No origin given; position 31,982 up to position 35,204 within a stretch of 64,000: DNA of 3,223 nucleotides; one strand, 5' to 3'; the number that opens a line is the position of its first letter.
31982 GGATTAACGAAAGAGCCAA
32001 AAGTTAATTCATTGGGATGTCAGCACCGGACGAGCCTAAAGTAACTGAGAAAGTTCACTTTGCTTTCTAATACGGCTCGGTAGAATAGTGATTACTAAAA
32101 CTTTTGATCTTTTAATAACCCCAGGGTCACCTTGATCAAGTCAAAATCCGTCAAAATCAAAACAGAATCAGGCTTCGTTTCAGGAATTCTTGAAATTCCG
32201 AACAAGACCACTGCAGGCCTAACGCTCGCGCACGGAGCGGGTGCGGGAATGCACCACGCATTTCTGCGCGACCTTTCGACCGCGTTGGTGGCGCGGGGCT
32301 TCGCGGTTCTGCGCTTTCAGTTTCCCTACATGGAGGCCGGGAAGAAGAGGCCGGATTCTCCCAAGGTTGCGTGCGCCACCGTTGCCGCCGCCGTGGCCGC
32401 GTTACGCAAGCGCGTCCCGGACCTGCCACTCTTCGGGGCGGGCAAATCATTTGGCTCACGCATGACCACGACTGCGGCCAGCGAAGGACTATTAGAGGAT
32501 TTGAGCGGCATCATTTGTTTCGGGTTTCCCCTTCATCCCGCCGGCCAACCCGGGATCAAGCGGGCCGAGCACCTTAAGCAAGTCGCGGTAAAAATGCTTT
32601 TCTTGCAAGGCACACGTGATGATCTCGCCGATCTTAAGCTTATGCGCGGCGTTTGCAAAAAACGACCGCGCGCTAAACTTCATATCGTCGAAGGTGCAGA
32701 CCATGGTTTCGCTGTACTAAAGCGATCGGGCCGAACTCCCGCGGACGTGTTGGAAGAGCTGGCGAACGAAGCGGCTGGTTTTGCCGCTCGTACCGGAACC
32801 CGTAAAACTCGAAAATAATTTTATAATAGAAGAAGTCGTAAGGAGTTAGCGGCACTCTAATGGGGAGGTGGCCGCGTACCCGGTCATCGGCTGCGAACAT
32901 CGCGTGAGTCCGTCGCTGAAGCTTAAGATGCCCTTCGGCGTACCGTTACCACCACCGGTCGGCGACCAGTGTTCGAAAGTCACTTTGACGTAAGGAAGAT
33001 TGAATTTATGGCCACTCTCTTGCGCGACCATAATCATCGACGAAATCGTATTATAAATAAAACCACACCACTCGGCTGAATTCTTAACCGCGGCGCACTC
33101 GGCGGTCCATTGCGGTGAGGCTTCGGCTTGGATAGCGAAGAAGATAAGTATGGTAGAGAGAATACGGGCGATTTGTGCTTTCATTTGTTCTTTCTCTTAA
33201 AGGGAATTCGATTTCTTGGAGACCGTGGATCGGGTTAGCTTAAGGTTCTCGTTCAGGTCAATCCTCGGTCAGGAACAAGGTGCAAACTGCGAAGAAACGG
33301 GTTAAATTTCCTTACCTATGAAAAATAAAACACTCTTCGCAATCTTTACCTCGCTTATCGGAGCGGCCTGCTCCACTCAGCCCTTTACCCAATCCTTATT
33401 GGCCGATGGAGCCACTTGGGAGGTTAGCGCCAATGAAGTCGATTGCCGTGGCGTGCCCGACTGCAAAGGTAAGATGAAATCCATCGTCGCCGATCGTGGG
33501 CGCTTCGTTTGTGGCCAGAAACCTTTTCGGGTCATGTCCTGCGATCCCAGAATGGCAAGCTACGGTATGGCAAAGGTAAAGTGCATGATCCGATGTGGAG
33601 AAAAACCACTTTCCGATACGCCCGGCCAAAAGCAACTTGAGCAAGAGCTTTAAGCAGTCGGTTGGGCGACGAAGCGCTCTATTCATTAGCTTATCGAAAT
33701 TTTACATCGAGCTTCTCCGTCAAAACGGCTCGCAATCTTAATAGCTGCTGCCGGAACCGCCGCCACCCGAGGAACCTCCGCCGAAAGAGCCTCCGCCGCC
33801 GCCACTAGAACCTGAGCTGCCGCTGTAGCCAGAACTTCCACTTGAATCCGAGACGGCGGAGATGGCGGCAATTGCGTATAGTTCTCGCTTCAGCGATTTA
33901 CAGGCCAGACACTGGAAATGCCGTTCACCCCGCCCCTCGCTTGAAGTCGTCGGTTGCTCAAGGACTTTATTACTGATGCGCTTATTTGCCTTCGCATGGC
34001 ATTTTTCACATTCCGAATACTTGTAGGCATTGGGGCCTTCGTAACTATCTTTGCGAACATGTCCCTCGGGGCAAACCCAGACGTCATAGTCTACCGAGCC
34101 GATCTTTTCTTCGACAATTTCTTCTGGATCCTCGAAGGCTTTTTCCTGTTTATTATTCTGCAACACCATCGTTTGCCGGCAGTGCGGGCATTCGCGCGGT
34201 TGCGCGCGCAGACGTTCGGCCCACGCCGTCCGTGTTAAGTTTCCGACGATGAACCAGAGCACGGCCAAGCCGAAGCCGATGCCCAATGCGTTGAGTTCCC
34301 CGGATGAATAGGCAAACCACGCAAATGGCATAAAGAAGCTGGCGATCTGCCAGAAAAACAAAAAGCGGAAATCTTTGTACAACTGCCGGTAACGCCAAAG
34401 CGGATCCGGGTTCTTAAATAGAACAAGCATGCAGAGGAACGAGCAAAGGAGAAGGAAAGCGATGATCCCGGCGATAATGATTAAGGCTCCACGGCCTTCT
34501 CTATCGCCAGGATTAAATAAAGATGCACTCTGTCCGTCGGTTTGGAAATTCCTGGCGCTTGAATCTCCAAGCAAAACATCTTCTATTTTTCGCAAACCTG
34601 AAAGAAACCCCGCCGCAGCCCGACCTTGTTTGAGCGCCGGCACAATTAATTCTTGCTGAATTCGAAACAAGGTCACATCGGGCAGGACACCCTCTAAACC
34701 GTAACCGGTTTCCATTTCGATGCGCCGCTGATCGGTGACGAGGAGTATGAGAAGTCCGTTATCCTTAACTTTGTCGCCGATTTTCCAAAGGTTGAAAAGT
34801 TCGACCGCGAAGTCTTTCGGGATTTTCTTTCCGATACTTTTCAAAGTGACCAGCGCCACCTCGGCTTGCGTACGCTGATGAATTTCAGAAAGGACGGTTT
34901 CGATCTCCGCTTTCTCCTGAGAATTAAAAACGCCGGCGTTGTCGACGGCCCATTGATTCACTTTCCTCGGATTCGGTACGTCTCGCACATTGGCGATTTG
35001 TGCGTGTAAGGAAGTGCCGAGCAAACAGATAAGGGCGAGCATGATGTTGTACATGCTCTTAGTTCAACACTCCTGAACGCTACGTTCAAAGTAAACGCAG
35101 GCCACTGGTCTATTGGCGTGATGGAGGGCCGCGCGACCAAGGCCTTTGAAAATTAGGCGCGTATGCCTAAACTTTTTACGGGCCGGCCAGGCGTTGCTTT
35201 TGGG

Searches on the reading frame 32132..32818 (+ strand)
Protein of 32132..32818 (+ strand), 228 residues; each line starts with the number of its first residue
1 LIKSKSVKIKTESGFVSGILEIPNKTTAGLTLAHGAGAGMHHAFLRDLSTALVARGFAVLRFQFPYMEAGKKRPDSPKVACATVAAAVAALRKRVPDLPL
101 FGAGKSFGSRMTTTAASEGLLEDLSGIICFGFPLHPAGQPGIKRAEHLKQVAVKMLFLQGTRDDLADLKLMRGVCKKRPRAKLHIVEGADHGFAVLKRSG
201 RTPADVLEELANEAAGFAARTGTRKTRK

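Call 64: search_protein_families(library=pfam, proteins=[window:32132-32818:+], max_evalue=0.0001)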
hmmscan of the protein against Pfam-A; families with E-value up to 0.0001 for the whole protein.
window:32132-32818:+ (228 aa): 3 families
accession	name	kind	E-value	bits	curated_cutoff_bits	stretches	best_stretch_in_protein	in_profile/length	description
PF20408.4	Abhydrolase_11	-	5.1e-50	170.4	27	1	29-218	4-192/193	Alpha/beta hydrolase domain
PF12697.13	Abhydrolase_6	-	2.1e-05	25.8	26.3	0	32-126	3-88/217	Alpha/beta hydrolase family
PF12146.15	Hydrolase_4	-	2.2e-05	24.3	27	0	30-131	7-108/239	Serine aminopeptidase, S33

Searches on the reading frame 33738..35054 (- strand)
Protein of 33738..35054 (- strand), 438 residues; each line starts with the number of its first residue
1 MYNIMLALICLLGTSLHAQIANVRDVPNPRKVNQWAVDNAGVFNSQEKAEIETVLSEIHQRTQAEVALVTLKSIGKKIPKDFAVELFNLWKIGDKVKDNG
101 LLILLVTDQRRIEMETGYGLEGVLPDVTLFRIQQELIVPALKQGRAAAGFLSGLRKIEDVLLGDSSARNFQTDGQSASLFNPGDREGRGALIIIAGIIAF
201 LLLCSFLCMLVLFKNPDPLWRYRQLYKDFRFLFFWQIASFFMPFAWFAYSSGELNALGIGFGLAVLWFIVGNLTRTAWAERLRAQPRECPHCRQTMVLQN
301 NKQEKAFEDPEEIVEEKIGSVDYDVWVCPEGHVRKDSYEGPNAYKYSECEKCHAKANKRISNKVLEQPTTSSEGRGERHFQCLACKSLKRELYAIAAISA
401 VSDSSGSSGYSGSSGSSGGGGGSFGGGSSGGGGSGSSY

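Call 56: search_protein_families(library=pfam, proteins=[window:33738-35054:-], max_evalue=0.00001)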
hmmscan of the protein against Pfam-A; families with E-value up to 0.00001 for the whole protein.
window:33738-35054:- (438 aa): 1 family
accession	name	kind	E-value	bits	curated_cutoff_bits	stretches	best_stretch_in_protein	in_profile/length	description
PF04536.20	TPM_phosphatase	-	2.4e-34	118.5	22.1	1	37-159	2-124/125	TPM domain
